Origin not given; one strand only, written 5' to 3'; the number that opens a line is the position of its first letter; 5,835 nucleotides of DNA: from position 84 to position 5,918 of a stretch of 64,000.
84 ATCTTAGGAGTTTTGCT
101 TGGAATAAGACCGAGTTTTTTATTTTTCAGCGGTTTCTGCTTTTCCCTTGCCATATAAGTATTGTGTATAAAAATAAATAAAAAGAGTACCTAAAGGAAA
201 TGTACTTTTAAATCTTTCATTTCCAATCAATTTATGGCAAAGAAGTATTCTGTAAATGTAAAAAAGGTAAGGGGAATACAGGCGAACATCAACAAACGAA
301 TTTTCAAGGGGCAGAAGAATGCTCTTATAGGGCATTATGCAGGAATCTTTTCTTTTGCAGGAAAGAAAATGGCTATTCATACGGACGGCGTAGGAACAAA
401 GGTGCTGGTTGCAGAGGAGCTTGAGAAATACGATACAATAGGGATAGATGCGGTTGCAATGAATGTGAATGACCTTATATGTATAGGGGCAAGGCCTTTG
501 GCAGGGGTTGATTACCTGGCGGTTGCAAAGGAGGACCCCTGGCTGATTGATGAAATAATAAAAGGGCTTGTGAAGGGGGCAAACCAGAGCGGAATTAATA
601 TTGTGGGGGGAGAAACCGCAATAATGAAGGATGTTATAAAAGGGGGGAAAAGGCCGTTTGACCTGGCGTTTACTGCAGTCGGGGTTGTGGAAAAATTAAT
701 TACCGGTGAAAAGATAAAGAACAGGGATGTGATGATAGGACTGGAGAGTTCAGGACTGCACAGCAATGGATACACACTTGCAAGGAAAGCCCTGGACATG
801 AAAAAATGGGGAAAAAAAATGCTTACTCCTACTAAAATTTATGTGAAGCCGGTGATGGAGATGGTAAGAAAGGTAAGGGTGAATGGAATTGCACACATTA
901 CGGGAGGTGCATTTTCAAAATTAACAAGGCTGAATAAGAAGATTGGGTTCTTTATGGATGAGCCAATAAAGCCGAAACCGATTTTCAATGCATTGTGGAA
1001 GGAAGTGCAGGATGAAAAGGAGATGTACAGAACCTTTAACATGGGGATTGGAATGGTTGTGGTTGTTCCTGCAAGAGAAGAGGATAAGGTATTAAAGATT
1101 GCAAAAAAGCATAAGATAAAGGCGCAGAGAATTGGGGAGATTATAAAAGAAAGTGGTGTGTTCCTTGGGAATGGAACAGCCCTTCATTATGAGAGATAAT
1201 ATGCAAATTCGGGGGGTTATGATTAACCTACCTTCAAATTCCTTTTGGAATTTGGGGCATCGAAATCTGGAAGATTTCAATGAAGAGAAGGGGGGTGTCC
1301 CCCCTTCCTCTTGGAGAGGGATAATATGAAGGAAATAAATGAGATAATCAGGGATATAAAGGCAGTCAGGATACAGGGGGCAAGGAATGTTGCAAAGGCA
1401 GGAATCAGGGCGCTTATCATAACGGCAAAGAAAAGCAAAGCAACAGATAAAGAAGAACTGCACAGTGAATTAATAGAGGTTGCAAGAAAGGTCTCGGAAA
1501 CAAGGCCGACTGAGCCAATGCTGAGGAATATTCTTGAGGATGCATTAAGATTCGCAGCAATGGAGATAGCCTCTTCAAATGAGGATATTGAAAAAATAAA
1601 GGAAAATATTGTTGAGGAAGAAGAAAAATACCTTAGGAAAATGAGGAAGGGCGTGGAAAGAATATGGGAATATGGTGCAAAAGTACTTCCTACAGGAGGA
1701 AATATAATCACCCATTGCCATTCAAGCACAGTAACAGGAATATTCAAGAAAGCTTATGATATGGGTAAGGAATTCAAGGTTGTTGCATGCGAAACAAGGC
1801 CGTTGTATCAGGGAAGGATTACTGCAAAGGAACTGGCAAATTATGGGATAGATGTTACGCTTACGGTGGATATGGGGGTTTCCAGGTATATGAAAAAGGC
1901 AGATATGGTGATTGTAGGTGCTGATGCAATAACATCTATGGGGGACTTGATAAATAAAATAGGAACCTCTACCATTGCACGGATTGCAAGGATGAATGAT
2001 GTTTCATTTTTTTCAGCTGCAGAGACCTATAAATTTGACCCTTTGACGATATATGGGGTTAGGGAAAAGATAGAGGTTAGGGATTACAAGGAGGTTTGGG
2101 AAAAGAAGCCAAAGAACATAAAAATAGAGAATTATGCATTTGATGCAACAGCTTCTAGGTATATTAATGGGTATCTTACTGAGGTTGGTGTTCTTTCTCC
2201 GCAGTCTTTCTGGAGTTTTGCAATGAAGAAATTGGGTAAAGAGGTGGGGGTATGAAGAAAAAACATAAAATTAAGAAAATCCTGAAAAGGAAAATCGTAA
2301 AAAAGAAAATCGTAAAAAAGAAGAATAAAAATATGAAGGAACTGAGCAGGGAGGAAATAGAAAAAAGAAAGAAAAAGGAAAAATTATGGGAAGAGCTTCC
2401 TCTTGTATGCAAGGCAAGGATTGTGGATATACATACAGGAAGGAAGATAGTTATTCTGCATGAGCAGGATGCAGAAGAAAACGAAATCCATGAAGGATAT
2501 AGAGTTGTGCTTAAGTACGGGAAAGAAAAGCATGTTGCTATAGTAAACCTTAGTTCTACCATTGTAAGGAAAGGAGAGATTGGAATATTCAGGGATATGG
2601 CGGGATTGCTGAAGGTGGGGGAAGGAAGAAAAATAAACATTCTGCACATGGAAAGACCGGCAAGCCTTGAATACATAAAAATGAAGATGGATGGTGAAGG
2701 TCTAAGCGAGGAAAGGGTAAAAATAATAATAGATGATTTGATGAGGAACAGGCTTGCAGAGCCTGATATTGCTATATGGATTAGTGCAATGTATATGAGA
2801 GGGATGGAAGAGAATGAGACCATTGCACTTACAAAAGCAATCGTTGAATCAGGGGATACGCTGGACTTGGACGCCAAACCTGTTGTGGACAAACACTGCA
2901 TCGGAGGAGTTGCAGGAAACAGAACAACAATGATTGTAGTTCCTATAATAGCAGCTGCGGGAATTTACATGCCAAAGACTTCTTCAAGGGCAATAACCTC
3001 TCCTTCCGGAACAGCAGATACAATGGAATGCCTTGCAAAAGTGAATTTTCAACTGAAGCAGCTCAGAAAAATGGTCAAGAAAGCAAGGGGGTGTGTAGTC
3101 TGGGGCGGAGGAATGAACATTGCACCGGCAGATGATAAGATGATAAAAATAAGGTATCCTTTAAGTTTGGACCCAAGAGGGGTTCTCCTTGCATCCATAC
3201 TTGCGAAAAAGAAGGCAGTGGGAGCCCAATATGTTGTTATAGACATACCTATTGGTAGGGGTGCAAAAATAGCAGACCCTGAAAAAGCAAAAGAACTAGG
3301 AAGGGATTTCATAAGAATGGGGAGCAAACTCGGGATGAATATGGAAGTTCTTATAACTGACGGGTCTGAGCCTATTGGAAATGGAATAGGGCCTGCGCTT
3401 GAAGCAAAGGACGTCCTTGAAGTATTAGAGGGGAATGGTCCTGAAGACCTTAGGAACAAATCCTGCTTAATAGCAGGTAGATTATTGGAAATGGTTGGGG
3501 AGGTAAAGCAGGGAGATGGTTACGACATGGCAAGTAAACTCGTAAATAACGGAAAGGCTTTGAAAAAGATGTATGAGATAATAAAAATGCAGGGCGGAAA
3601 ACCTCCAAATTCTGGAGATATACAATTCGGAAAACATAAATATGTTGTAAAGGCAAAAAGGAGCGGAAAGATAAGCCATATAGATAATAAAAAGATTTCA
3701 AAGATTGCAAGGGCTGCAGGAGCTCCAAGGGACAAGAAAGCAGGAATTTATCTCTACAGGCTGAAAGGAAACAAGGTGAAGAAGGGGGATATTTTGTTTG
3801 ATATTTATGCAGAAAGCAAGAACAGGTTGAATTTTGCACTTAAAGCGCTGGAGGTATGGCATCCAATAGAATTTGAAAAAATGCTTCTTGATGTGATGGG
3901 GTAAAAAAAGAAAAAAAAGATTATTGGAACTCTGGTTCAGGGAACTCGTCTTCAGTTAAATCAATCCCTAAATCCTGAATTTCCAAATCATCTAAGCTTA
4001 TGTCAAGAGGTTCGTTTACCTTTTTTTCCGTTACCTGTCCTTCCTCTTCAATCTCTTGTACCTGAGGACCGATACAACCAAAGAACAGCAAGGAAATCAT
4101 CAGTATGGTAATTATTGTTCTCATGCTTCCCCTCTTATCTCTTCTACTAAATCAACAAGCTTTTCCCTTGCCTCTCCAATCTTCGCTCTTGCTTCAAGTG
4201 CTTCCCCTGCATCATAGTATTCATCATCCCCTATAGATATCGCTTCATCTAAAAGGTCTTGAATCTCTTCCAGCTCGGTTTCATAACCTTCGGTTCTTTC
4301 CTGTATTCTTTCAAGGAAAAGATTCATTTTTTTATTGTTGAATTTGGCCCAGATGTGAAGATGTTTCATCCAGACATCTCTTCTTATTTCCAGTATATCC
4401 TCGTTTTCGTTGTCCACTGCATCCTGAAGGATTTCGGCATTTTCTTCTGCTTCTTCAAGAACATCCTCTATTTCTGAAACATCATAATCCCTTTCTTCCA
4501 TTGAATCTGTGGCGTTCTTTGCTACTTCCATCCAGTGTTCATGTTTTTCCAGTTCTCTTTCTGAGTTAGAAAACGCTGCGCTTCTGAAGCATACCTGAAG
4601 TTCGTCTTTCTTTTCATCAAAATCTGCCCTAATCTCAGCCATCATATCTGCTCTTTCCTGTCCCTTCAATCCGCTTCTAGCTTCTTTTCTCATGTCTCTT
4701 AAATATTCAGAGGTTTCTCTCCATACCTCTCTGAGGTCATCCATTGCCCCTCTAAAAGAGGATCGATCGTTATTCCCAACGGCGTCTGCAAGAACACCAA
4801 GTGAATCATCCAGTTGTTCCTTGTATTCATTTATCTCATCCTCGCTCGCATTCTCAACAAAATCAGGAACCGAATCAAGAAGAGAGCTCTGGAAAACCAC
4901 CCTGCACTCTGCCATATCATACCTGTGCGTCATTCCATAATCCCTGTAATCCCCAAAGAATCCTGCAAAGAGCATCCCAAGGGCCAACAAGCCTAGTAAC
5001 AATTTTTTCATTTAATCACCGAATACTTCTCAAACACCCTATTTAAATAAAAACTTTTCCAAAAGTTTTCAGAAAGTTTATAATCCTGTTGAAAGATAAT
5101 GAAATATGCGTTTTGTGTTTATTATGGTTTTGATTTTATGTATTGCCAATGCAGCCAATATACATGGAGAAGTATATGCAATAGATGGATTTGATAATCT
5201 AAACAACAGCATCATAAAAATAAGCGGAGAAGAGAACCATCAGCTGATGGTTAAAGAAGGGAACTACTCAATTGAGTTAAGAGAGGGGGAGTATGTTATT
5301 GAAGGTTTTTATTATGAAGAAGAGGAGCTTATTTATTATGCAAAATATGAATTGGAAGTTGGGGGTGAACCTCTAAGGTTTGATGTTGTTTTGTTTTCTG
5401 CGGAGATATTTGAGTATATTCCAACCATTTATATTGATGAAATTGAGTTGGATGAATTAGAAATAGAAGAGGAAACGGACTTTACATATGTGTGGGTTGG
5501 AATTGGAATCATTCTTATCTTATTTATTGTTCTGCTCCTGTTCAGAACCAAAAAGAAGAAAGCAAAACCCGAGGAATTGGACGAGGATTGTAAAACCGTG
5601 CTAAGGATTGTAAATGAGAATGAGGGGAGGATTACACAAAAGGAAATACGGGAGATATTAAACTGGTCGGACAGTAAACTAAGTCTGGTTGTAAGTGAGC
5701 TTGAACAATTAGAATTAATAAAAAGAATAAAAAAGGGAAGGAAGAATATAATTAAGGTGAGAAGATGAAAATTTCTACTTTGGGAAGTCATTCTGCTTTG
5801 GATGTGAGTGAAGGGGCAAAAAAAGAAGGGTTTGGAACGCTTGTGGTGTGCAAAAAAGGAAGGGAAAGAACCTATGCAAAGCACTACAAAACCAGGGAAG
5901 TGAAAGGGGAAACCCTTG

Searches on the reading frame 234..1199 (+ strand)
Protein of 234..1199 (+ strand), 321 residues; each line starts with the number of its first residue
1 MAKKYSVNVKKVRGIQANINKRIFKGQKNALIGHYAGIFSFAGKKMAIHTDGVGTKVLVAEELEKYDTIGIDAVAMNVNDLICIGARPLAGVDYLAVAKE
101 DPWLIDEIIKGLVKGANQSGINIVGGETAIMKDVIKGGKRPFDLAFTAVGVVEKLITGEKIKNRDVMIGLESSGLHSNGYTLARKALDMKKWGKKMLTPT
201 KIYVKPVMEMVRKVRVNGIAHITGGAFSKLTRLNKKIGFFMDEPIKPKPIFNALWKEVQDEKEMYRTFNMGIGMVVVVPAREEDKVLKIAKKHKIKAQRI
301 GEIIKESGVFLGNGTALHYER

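Call 31: search_protein_families(library=pfam, proteins=[window:234-1199:+], max_evalue=0.001)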
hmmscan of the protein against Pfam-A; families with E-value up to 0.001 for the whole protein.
window:234-1199:+ (321 aa): 2 families
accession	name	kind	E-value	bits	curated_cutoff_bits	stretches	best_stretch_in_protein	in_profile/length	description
PF02769.27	AIRS_C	-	2e-26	93.4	23.1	1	165-309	4-151/156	AIR synthase related protein, C-terminal domain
PF00586.29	AIRS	-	1.9e-25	89.9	24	1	35-152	3-112/112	AIR synthase related protein, N-terminal domain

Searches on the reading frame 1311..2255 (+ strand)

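Call 5: search_protein_families(library=pfam, proteins=[window:1311-2255:+], max_evalue=0.01)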
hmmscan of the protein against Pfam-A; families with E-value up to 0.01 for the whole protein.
window:1311-2255:+ (314 aa): 2 families
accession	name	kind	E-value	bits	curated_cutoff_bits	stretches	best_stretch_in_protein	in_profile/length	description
PF01008.23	IF-2B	-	1.5e-71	241.4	22.4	1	21-297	2-280/280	Initiation factor 2 subunit family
PF00015.26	MCPsignal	-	0.0077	16.5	34.6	0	148-232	63-148/172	Methyl-accepting chemotaxis protein (MCP) signalling domain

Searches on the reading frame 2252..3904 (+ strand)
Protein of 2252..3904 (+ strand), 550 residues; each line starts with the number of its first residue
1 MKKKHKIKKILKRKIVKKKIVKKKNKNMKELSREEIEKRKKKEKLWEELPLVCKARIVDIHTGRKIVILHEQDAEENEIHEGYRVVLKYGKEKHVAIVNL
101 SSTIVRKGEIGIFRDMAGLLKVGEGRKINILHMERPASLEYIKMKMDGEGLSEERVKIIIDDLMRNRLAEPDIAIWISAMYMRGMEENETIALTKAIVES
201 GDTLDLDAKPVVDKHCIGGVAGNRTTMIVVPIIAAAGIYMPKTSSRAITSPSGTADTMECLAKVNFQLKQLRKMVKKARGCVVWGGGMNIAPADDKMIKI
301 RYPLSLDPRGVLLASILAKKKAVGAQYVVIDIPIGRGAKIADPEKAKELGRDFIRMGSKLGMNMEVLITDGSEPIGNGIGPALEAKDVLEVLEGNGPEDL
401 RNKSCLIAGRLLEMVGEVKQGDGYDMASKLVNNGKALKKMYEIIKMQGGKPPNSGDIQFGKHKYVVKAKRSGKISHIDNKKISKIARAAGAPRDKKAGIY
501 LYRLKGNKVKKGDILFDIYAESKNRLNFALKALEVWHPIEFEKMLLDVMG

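Call 5: search_protein_families(library=pfam, proteins=[window:2252-3904:+], max_evalue=0.01)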
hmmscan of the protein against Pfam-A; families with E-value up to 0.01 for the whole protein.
window:2252-3904:+ (550 aa): 5 families
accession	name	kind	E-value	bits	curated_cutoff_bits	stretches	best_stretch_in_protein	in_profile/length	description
PF00591.27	Glycos_transf_3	-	2.6e-12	47.3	27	1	209-437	2-253/253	Glycosyl transferase family, a/b domain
PF07831.19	PYNP_C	-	9.7e-12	44.8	27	1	474-533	2-68/75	Pyrimidine nucleoside phosphorylase C-terminal domain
PF02885.22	Glycos_trans_3N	-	1.7e-11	44.1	26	1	140-201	2-63/63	Glycosyl transferase family, helical bundle domain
PF10011.15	DUF2254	-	0.0027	17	28.8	1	458-523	189-248/368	Predicted membrane protein (DUF2254)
PF02359.24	CDC48_N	-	0.0083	16.7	35.1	0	59-128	9-78/85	Cell division protein 48 (CDC48), N-terminal domain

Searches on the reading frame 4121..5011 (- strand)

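Call 5: search_protein_families(library=pfam, proteins=[window:4121-5011:-], max_evalue=0.01)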
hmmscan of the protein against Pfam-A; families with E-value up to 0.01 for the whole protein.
window:4121-5011:- (296 aa): 2 families
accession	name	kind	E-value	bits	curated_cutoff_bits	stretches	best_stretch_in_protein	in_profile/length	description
PF22564.2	HAAS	-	0.0019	18.9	27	1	102-138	1-36/55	HAAS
PF25101.1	Spectrin_7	-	0.0071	17.1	27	0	65-112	4-51/99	Animal spectrin repeats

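Call 6: search_protein_families(library=padloc, proteins=[window:4121-5011:-], max_evalue=0.01)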
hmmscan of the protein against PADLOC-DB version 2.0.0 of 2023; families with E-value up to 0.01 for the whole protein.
window:4121-5011:- (296 aa): 0 families

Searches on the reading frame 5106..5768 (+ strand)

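Call 5: search_protein_families(library=pfam, proteins=[window:5106-5768:+], max_evalue=0.01)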
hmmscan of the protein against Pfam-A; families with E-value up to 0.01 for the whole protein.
window:5106-5768:+ (220 aa): 6 families
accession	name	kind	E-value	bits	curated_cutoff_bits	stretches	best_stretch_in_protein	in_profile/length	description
PF24034.1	DUF7343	-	1.2e-17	64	27.6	1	160-218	3-61/62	Domain of unknown function (DUF7343)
PF12802.13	MarR_2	-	2.8e-05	24.6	27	1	165-208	10-53/61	MarR family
PF01047.28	MarR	-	0.00049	20.4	24.6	1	165-209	8-51/59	MarR family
PF13412.12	HTH_24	-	0.0012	18.8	21.9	1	165-206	8-48/48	Winged helix-turn-helix DNA-binding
PF13601.12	HTH_34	-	0.0036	17.9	27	1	174-210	13-49/80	Winged helix DNA-binding domain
PF15345.11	TMEM51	-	0.0062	16.8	25.5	1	124-160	61-97/237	Transmembrane protein 51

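Call 6: search_protein_families(library=padloc, proteins=[window:5106-5768:+], max_evalue=0.01)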
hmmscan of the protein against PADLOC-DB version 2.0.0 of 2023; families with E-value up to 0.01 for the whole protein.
window:5106-5768:+ (220 aa): 10 families
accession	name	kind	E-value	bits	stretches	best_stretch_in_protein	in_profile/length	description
PDLC01859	CARF3--CARF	-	0.00011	20.1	1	163-217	153-210/213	-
PDLC01879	CARF3--CARF_TM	-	0.00016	19.4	1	156-216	152-207/222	-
PDLC01866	CARF3--CARF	-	0.00022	19.2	1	151-220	130-198/207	-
PDLC01434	CasR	-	0.00041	18.3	1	155-216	124-182/191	"CAS-I,CAS-II,CAS-III,CAS-IV,CAS-V,CAS-VI; associated_signaling"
PDLC02267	AbiEi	-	0.00041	17.9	1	164-216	8-61/252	AbiEi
PDLC01852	CARF3--CARF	-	0.00076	17.5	1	157-217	140-199/208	-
PDLC01860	CARF3--CARF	-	0.0022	16.1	1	158-219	141-201/210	-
PDLC01875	CARF3--CARF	-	0.0024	15.7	1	158-218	144-203/219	-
PDLC01872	CARF3--CARF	-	0.0034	15.1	1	154-216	134-197/209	-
PDLC01268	CasR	-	0.0071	14.3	1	155-216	119-174/179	"CAS-I,CAS-II,CAS-III,CAS-IV,CAS-V,CAS-VI; associated_signaling"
